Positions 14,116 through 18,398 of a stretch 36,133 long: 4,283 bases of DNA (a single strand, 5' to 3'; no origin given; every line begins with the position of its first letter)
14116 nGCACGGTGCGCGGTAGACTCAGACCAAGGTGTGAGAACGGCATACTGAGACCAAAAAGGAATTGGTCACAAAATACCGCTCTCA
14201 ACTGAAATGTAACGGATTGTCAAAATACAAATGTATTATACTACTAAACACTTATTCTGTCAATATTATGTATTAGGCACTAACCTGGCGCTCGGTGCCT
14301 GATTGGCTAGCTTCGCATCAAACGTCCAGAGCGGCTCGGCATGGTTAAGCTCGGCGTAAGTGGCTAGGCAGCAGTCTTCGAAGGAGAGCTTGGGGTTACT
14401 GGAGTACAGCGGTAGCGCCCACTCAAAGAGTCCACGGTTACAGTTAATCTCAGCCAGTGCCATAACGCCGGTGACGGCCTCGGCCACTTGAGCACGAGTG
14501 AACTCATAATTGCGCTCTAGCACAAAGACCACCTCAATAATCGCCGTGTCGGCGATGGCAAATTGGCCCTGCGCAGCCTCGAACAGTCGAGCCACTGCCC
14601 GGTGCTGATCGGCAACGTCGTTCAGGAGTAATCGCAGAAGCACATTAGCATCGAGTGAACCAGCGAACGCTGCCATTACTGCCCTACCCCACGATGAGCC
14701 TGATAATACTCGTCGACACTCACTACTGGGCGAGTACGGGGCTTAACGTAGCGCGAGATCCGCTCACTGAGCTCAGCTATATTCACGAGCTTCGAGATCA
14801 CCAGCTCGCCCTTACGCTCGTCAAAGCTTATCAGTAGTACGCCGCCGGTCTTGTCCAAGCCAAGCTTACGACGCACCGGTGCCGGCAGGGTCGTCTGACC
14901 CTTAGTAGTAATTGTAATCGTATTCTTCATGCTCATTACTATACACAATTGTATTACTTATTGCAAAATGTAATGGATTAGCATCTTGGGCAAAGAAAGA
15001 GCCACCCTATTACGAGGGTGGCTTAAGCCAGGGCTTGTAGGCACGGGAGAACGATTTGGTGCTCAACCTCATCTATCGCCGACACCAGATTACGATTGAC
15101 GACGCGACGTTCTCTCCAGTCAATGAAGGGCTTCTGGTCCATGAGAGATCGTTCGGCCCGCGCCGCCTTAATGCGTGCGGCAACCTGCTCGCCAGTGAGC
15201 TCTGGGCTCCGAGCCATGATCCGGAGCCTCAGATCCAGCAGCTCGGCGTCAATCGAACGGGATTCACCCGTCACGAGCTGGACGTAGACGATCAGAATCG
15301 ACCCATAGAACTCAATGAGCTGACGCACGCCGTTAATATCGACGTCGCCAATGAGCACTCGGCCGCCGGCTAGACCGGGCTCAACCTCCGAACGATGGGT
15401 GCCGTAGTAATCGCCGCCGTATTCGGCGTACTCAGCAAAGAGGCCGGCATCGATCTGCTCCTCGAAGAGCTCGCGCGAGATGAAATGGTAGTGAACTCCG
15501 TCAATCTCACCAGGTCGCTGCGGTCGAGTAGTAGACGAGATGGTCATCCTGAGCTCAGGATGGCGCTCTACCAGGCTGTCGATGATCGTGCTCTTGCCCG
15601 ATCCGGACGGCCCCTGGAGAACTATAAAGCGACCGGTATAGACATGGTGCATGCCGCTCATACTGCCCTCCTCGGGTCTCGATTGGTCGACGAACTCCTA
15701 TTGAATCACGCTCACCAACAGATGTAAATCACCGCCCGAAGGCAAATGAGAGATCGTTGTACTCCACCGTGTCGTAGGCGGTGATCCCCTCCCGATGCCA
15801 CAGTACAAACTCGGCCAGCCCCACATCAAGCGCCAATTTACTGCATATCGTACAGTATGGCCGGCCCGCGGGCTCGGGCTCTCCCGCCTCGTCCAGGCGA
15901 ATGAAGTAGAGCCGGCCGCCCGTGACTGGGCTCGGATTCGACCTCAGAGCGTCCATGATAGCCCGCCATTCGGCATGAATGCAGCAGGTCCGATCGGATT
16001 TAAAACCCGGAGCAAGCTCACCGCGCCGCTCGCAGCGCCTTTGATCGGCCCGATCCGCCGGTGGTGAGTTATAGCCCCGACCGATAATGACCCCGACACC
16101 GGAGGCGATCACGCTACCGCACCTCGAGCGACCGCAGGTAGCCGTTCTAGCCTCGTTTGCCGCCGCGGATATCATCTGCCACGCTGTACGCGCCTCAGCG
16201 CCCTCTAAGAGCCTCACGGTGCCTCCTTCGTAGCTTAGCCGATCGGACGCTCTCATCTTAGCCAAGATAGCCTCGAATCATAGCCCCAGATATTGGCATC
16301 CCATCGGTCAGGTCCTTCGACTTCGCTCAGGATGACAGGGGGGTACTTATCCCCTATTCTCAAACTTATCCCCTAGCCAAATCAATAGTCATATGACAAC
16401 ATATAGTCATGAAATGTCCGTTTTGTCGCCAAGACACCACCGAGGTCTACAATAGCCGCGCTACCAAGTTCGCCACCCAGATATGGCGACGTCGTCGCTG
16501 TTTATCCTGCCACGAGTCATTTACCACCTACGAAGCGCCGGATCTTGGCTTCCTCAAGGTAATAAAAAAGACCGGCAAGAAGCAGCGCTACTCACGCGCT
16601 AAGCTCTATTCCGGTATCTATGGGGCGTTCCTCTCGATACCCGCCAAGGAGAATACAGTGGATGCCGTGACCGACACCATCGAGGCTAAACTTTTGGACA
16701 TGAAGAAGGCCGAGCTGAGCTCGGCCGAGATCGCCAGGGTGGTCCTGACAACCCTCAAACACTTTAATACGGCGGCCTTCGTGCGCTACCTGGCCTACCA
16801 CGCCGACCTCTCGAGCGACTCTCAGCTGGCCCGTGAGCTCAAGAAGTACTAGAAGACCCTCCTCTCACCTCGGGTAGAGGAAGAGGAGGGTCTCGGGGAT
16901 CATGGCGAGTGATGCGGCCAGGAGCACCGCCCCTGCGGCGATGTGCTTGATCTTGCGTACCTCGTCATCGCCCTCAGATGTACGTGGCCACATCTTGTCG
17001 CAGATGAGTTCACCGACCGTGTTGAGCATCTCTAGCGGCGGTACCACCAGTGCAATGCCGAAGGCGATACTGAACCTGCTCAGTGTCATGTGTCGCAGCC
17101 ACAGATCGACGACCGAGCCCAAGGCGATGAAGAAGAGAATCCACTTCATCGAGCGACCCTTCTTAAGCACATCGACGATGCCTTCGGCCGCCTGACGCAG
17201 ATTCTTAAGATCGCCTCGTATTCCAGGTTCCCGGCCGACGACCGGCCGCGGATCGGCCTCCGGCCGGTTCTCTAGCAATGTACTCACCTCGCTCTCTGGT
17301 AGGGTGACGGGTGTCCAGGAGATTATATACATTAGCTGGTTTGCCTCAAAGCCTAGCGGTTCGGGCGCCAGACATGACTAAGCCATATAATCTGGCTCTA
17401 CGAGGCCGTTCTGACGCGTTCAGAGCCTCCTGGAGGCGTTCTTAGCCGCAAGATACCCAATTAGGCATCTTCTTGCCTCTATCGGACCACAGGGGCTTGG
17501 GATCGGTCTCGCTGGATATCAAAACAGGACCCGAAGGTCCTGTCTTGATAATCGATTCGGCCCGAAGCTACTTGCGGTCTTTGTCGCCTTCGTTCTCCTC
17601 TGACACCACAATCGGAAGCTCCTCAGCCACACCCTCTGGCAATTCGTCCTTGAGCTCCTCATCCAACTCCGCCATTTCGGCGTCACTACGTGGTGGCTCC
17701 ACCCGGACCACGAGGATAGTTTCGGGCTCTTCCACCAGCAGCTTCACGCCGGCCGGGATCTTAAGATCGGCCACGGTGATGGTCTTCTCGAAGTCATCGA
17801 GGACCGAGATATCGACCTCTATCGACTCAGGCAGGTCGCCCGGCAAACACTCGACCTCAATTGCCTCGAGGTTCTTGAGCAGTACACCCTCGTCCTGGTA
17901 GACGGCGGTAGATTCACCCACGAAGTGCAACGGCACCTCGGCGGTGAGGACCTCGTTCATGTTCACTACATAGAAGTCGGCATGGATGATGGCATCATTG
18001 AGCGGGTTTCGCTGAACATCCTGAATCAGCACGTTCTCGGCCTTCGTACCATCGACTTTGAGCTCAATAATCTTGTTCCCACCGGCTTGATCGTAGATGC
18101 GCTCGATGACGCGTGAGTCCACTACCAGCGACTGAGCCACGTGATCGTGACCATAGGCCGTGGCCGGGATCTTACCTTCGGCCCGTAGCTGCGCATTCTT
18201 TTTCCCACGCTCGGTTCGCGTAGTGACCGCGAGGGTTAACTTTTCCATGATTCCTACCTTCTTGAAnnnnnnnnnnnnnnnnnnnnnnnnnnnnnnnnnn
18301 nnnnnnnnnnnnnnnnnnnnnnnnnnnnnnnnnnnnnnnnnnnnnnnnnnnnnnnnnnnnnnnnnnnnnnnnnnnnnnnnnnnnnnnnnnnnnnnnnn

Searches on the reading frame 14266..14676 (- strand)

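Call 57: search_protein_families(library=pfam, proteins=[window:14266-14676:-], max_evalue=0.01)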
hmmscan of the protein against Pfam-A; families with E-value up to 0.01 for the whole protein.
window:14266-14676:- (136 aa): 3 families
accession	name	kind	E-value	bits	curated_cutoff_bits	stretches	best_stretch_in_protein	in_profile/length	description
PF01850.27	PIN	-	2.4e-07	31.8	23.6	1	8-125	3-116/120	PIN domain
PF07163.17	Pex26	-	0.0054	16.5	28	1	17-97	37-116/302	Pex26 protein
PF13470.12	PIN_3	-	0.0071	17.6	27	1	8-97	4-87/115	PIN domain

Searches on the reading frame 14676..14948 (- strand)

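Call 58: search_protein_families(library=pfam, proteins=[window:14676-14948:-], max_evalue=0.01)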
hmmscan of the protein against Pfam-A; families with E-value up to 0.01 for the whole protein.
window:14676-14948:- (90 aa): 2 families
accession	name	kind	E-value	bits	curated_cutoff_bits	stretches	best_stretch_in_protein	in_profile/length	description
PF15937.10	PrlF_antitoxin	-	2.8e-05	24.6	32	1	12-56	3-45/99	prlF antitoxin for toxin YhaV_toxin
PF04014.23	MazE_antitoxin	-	0.00047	20.5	24.7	1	12-53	3-42/48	Antidote-toxin recognition MazE, bacterial antitoxin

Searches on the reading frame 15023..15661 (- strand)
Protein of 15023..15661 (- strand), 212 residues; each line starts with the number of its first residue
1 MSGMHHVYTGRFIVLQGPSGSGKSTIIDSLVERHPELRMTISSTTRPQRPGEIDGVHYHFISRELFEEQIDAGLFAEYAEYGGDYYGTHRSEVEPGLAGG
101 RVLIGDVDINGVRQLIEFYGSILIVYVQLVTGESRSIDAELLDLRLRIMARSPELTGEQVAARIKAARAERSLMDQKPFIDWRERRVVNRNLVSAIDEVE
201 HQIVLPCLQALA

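Call 27: search_protein_families(library=pfam, proteins=[window:15023-15661:-], max_evalue=0.001)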
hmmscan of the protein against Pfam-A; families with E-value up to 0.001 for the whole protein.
window:15023-15661:- (212 aa): 7 families
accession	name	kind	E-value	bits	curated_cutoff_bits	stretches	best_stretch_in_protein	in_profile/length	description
PF00625.27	Guanylate_kin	-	1.6e-31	109.8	25.2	1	10-131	2-124/182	Guanylate kinase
PF13401.12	AAA_22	-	5.1e-05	24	27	1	9-45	4-39/130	AAA domain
PF13555.12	AAA_29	-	7.7e-05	22.8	27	1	12-30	24-42/61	P-loop containing region of AAA domain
PF13191.12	AAA_16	-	0.00022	22.2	32.6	1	10-75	24-83/167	AAA ATPase domain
PF00005.33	ABC_tran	-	0.00037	21.5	25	1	7-37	8-38/137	ABC transporter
PF13671.12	AAA_33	-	0.00044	21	27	1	13-43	2-30/143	AAA domain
PF03193.22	RsgA_GTPase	-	0.00073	19.8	30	0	6-35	102-131/174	RsgA GTPase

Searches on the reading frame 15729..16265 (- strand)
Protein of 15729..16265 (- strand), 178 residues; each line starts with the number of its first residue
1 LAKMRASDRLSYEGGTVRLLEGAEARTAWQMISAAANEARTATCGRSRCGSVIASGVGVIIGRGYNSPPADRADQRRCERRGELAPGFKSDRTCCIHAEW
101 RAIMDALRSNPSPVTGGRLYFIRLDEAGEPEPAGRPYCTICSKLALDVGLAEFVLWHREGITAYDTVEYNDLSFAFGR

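Call 27: search_protein_families(library=pfam, proteins=[window:15729-16265:-], max_evalue=0.001)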
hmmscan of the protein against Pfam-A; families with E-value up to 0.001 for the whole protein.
window:15729-16265:- (178 aa): 1 family
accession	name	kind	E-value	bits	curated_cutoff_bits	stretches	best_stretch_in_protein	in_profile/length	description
PF00383.29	dCMP_cyt_deam_1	-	8.6e-07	29.2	25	1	30-154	6-99/102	Cytidine and deoxycytidylate deaminase zinc-binding region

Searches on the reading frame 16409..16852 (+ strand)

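Call 57: search_protein_families(library=pfam, proteins=[window:16409-16852:+], max_evalue=0.01)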
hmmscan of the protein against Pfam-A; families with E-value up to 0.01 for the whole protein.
window:16409-16852:+ (147 aa): 2 families
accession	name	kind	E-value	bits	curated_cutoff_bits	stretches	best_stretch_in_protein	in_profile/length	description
PF22811.2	Zn_ribbon_NrdR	-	5.3e-16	58.7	27.2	1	1-42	1-42/42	Transcriptional repressor NrdR-like, N-terminal domain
PF03477.21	ATP-cone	-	1.4e-10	42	25.8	1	50-128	2-80/88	ATP cone domain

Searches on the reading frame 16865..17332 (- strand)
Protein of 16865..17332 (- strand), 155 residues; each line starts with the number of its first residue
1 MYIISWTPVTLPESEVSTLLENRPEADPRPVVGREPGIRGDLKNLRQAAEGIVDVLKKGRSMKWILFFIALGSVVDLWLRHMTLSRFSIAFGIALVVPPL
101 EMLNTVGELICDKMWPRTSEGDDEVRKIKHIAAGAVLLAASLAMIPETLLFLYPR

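Call 57: search_protein_families(library=pfam, proteins=[window:16865-17332:-], max_evalue=0.01)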
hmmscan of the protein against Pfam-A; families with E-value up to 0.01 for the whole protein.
window:16865-17332:- (155 aa): 1 family
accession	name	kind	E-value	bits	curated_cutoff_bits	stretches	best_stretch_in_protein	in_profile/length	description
PF01219.24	DAGK_prokar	-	1.9e-12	47.3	22.3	1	47-148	2-99/102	Prokaryotic diacylglycerol kinase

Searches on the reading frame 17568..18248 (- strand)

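Call 27: search_protein_families(library=pfam, proteins=[window:17568-18248:-], max_evalue=0.001)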
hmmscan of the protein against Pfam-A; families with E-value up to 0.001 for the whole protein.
window:17568-18248:- (226 aa): 2 families
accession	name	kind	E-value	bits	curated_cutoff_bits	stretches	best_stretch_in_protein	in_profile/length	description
PF01386.24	Ribosomal_L25p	-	3e-21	76.1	23.6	1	6-92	1-82/82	Ribosomal L25p family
PF14693.11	Ribosomal_TL5_C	-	3.5e-21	75.8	27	1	102-186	3-83/84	Ribosomal protein TL5, C-terminal domain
